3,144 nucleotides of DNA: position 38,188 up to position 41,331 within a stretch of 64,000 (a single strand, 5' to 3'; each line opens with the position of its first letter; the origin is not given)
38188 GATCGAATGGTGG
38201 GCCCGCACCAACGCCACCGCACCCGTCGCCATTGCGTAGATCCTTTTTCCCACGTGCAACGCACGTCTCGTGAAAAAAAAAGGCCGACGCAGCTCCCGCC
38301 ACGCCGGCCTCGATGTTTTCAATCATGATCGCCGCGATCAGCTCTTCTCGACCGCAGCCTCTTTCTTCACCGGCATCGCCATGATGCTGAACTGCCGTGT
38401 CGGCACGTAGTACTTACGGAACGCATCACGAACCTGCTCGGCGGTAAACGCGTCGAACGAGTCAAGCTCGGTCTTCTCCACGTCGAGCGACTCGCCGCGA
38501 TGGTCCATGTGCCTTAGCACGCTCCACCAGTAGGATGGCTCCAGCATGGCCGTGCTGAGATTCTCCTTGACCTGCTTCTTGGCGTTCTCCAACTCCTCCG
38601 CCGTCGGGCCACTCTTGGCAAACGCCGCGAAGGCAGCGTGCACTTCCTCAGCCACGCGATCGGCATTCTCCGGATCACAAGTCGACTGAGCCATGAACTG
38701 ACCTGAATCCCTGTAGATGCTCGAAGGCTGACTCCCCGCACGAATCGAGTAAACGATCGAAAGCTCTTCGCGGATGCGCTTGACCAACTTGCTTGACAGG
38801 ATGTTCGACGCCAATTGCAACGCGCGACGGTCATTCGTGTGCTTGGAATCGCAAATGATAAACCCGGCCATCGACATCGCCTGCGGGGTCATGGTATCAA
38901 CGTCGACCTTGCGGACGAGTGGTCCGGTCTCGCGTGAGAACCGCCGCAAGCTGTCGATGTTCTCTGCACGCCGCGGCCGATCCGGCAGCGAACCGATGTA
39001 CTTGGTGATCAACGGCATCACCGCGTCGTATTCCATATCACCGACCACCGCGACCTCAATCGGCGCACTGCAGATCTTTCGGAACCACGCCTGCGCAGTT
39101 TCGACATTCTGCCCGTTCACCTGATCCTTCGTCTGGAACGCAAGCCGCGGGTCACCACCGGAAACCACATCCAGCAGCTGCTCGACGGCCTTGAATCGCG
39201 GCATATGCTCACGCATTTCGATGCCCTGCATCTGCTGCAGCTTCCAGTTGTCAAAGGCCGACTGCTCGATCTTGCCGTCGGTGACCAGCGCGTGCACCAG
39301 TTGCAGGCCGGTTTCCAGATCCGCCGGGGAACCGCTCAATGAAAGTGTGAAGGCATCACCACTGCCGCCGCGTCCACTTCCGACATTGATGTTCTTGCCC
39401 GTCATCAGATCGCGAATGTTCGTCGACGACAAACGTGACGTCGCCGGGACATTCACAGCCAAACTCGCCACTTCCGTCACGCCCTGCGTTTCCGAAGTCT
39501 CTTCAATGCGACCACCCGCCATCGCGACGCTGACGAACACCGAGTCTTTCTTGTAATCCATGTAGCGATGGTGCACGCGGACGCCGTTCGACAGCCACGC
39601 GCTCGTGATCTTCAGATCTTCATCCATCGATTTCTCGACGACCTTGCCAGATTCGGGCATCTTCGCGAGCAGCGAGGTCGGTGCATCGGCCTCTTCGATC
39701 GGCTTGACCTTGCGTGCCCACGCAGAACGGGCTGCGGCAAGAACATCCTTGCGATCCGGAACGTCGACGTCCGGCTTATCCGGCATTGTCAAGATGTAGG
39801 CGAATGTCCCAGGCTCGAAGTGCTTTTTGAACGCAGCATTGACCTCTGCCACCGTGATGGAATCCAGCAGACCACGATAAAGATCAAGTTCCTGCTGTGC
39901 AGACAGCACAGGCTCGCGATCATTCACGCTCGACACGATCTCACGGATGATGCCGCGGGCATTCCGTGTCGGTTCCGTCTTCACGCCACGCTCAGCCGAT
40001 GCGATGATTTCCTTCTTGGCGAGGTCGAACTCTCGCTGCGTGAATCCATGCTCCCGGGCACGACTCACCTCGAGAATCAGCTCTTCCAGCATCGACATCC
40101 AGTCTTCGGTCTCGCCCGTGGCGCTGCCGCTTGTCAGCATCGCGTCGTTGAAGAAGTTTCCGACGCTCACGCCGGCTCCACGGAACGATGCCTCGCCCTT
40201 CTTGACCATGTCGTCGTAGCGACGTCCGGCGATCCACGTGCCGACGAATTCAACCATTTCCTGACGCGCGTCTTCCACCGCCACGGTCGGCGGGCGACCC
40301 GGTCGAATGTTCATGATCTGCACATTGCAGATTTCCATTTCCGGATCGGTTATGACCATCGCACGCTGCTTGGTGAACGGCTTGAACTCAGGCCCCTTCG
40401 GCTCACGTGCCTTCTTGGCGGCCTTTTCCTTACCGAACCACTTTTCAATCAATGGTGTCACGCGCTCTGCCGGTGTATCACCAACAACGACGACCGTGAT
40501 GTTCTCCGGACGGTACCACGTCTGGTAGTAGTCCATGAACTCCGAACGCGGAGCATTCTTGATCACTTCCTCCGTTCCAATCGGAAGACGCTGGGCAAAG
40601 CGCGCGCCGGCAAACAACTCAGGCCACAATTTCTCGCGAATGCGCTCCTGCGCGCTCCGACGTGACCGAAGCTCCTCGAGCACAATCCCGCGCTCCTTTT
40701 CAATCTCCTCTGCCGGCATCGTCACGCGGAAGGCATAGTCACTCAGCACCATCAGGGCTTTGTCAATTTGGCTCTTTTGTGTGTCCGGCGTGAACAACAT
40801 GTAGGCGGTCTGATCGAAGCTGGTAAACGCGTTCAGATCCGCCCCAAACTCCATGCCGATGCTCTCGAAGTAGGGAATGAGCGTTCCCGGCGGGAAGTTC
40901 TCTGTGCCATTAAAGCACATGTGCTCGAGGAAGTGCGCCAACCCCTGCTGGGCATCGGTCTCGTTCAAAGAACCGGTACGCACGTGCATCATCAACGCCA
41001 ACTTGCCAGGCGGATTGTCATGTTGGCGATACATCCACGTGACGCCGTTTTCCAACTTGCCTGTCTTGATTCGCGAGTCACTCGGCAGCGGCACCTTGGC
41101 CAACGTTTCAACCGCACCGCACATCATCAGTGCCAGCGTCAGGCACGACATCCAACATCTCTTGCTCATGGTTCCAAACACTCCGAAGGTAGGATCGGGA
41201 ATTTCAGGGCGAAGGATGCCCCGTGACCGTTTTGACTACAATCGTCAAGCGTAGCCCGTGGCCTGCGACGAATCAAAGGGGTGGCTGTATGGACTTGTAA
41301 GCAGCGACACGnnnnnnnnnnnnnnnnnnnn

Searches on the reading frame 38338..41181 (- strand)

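Call 64: search_protein_families(library=pfam, proteins=[window:38338-41181:-], max_evalue=0.00001)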
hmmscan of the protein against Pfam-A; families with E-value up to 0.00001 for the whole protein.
window:38338-41181:- (947 aa): 2 families
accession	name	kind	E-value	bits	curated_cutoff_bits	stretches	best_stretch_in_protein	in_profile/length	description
PF05193.26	Peptidase_M16_C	-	9.4e-45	153.1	23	2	708-870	20-180/181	Peptidase M16 inactive domain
PF00675.25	Peptidase_M16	-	3.7e-26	92.2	22.3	1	57-185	9-131/149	Insulinase (Peptidase family M16)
